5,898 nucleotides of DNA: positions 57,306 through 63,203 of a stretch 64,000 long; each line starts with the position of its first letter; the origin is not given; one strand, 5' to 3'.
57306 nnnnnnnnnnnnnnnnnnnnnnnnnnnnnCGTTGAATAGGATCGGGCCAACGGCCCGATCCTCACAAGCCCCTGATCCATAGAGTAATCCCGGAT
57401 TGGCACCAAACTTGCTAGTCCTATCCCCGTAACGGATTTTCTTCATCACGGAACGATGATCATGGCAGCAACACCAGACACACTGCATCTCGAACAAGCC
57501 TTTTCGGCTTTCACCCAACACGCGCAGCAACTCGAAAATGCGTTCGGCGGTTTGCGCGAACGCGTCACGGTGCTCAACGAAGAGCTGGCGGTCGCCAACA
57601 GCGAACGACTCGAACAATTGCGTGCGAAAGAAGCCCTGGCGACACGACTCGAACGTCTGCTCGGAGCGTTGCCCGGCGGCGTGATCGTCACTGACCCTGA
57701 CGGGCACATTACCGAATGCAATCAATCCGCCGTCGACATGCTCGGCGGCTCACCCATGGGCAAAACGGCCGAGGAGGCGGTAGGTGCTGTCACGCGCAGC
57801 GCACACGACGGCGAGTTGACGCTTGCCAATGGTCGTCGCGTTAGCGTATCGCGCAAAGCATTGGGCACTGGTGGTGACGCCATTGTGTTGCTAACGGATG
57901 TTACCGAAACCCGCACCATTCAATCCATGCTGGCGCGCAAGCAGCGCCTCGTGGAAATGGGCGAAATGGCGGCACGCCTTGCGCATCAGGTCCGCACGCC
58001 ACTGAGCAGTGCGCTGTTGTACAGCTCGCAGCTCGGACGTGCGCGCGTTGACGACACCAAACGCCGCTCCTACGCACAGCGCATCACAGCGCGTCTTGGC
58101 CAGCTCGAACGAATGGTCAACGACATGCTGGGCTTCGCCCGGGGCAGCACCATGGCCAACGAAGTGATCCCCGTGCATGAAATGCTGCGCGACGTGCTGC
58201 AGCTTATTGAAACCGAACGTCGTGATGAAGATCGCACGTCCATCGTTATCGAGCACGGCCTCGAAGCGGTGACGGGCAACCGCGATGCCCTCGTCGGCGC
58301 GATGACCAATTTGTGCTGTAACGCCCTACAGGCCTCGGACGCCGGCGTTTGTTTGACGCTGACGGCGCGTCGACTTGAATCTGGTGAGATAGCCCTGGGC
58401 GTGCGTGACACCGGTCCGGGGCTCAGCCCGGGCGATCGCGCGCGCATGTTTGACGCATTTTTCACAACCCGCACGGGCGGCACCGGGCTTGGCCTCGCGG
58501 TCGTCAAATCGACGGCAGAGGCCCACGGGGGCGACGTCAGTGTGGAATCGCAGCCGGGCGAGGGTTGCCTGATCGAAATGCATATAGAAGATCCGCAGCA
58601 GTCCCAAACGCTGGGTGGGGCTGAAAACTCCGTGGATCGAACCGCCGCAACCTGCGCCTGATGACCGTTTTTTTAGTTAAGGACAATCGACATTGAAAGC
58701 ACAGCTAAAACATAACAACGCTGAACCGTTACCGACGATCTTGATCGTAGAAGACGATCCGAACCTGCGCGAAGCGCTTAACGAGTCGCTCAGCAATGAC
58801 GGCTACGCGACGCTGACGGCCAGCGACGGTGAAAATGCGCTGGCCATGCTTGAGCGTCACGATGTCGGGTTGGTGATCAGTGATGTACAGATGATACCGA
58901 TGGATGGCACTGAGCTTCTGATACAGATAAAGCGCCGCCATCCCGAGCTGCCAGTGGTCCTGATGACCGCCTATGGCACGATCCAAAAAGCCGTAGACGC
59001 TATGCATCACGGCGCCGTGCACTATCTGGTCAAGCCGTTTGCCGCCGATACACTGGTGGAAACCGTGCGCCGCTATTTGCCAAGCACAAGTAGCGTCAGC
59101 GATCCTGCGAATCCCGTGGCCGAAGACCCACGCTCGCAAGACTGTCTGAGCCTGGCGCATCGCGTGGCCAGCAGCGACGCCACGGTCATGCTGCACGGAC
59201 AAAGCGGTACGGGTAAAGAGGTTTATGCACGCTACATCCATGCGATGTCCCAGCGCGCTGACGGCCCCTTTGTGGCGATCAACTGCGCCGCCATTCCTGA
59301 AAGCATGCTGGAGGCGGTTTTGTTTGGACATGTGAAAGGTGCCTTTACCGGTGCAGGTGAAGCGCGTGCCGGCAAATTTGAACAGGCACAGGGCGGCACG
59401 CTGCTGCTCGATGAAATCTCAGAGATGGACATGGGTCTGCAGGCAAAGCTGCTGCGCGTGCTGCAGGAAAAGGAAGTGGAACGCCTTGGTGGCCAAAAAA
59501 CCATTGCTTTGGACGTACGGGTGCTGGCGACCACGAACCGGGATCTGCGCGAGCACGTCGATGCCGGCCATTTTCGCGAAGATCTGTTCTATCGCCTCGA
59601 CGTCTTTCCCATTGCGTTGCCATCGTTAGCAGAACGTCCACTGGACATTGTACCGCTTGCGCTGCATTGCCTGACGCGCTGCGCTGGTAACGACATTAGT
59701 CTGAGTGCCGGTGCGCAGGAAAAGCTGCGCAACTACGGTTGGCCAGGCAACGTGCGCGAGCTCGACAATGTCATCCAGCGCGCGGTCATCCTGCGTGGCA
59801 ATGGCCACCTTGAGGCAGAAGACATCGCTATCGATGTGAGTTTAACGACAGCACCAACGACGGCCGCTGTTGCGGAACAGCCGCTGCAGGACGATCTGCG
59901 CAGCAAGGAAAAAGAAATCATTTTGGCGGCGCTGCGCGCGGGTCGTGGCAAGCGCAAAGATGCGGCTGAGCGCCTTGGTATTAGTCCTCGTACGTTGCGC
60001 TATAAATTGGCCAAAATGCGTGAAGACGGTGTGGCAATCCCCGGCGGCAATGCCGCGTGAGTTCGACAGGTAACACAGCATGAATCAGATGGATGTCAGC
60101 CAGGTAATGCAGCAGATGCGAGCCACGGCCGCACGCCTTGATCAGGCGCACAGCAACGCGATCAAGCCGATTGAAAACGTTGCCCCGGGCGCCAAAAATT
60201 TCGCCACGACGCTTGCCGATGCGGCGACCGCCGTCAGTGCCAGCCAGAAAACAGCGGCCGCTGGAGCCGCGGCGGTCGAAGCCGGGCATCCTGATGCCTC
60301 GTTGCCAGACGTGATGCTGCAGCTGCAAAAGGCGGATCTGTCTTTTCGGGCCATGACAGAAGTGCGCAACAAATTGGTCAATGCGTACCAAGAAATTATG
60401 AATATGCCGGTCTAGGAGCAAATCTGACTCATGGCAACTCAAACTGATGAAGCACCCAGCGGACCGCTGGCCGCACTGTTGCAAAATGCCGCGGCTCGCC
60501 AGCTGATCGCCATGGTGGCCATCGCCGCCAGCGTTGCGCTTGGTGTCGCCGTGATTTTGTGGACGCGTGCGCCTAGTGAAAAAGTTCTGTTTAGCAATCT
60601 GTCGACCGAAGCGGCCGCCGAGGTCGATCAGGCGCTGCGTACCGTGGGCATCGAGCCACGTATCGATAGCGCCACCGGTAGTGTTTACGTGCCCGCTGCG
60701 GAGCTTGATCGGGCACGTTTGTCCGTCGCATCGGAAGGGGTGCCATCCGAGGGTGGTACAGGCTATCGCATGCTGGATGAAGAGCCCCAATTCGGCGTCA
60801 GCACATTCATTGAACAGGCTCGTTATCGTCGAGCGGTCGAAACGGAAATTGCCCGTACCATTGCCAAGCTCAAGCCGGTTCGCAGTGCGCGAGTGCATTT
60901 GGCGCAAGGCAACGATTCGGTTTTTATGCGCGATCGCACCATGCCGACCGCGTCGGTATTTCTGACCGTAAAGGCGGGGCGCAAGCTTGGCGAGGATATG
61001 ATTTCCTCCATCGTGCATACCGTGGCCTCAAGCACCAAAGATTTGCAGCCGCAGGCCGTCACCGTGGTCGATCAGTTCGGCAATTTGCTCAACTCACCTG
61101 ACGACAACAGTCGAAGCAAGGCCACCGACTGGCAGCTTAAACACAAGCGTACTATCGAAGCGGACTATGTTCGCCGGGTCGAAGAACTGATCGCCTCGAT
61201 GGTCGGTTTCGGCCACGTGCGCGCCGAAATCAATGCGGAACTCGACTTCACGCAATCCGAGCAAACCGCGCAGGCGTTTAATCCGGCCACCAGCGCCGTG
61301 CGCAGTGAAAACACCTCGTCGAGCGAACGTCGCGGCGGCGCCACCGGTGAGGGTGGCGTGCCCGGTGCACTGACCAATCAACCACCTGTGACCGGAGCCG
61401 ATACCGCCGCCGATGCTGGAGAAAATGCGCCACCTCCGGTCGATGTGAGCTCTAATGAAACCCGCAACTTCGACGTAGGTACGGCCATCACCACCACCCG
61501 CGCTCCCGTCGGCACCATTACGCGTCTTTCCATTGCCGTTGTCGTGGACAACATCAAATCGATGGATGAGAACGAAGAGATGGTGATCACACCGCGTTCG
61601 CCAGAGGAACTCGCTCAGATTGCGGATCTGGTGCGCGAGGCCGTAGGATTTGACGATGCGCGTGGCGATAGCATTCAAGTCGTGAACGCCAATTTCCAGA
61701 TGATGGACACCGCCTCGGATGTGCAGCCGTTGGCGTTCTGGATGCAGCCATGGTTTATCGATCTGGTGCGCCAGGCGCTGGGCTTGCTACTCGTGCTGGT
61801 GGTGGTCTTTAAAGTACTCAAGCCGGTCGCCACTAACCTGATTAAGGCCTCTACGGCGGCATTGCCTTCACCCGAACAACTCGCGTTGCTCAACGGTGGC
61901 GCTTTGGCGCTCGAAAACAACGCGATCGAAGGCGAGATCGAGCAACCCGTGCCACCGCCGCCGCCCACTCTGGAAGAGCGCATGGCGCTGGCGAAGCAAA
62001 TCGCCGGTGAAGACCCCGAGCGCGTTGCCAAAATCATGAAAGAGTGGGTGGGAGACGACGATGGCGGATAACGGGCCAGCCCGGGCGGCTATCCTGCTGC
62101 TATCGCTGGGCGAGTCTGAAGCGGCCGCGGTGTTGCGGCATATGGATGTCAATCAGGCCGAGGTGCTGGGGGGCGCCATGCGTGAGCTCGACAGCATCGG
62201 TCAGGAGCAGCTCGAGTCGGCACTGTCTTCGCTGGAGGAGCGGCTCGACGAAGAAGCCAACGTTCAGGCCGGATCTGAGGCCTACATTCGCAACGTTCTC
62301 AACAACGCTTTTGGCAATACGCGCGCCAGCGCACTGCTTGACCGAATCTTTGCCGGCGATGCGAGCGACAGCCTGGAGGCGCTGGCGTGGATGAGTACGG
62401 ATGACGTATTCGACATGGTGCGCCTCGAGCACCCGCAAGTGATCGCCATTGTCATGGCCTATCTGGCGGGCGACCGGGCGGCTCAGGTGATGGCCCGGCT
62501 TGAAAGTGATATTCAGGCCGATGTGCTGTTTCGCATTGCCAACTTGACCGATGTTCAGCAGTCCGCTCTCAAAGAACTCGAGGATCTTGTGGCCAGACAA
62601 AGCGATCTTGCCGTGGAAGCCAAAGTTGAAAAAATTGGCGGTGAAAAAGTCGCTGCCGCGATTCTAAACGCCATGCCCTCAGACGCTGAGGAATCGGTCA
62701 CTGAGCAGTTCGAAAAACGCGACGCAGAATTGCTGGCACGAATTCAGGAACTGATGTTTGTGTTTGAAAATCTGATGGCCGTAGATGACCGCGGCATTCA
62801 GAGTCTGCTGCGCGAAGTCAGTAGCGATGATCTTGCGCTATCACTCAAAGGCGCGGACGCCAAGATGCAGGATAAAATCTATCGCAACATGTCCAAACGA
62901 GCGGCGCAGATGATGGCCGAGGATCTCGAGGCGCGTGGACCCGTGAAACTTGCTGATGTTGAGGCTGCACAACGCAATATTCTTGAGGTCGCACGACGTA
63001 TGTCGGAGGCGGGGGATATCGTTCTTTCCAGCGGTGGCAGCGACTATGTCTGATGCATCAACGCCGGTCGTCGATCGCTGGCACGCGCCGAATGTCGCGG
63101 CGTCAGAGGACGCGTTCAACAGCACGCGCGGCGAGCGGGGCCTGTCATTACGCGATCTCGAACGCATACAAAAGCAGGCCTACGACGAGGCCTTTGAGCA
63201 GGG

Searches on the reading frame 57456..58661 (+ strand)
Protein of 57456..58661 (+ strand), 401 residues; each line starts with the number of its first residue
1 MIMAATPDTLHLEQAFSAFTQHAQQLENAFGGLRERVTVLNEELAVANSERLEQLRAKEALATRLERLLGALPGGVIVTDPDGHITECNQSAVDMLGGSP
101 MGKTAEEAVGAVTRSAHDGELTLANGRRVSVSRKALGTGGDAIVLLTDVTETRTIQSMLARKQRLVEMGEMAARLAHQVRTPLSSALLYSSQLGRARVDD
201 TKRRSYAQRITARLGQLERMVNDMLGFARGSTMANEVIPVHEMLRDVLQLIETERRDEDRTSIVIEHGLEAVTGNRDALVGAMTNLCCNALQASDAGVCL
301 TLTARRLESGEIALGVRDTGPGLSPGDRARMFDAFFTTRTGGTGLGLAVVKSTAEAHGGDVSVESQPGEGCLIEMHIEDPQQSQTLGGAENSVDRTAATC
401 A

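Call 45: search_protein_families(library=pfam, proteins=[window:57456-58661:+], max_evalue=0.00001)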
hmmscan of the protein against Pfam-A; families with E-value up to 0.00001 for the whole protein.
window:57456-58661:+ (401 aa): 3 families
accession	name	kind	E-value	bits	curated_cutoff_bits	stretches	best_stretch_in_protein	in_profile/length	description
PF02518.31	HATPase_c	-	1.5e-21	77.3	26.4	1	275-379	2-109/111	Histidine kinase-, DNA gyrase B-, and HSP90-like ATPase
PF00512.31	HisKA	-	4.9e-12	46.2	26.9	1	168-230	2-63/66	His Kinase A (phospho-acceptor) domain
PF13188.13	PAS_8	-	4.8e-07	29.9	21.8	1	64-97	2-35/65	PAS domain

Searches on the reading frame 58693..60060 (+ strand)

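Call 45: search_protein_families(library=pfam, proteins=[window:58693-60060:+], max_evalue=0.00001)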
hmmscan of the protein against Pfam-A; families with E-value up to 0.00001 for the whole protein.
window:58693-60060:+ (455 aa): 6 families
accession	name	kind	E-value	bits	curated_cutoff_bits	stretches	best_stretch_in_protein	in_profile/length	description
PF00158.32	Sigma54_activat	-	2.1e-68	229.7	20.2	1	144-307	4-167/168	Sigma-54 interaction domain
PF00072.30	Response_reg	-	7.5e-30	103.8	30.2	1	16-125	1-110/111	Response regulator receiver domain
PF14532.12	Sigma54_activ_2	-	4e-18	66.4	25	1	157-312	16-138/138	Sigma-54 interaction domain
PF25601.1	AAA_lid_14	-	1.1e-15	57.6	27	1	314-383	2-75/87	AAA+ ATPase lid domain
PF02954.25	HTH_8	-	1.1e-12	47.9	22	1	406-441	6-41/42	Bacterial regulatory protein, Fis family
PF07728.20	AAA_5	-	1e-06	29.3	22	1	165-284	2-124/139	AAA domain (dynein-related subfamily)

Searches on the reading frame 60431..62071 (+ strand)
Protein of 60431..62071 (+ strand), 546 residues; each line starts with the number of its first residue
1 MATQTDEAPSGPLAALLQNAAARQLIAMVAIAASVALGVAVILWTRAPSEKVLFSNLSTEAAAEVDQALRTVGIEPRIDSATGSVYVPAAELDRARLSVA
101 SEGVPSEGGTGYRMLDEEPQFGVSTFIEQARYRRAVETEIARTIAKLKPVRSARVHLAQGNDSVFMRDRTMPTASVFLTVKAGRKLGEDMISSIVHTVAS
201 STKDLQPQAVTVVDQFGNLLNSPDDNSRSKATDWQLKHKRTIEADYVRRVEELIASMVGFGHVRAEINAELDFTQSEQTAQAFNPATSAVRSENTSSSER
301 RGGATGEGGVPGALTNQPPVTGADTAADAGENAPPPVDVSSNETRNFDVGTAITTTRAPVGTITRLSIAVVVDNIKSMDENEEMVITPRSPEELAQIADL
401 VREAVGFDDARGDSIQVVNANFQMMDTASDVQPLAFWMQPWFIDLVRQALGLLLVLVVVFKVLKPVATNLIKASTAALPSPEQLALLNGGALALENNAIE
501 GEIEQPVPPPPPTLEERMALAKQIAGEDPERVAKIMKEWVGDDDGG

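Call 64: search_protein_families(library=pfam, proteins=[window:60431-62071:+], max_evalue=0.00001)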
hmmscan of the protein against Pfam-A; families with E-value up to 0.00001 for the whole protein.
window:60431-62071:+ (546 aa): 2 families
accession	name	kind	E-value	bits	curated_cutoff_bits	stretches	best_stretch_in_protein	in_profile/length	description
PF01514.23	YscJ_FliF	-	1.8e-54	184.8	24.4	1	47-221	3-178/179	Secretory protein of YscJ/FliF family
PF08345.17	YscJ_FliF_C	-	8.8e-42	143.5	23.8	1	256-422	3-147/147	Flagellar M-ring protein C-terminal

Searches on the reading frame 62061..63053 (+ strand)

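Call 64: search_protein_families(library=pfam, proteins=[window:62061-63053:+], max_evalue=0.00001)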
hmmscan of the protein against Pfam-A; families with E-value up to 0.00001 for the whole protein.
window:62061-63053:+ (330 aa): 3 families
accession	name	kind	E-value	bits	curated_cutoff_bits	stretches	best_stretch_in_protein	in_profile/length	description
PF01706.21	FliG_C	-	1e-39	135.6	23.3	1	216-322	2-108/108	FliG C-terminal domain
PF14842.11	FliG_N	-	1.1e-28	100.3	25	2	5-101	4-100/104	FliG N-terminal domain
PF14841.11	FliG_M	-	2.3e-22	79.5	25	1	116-181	4-69/76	FliG middle domain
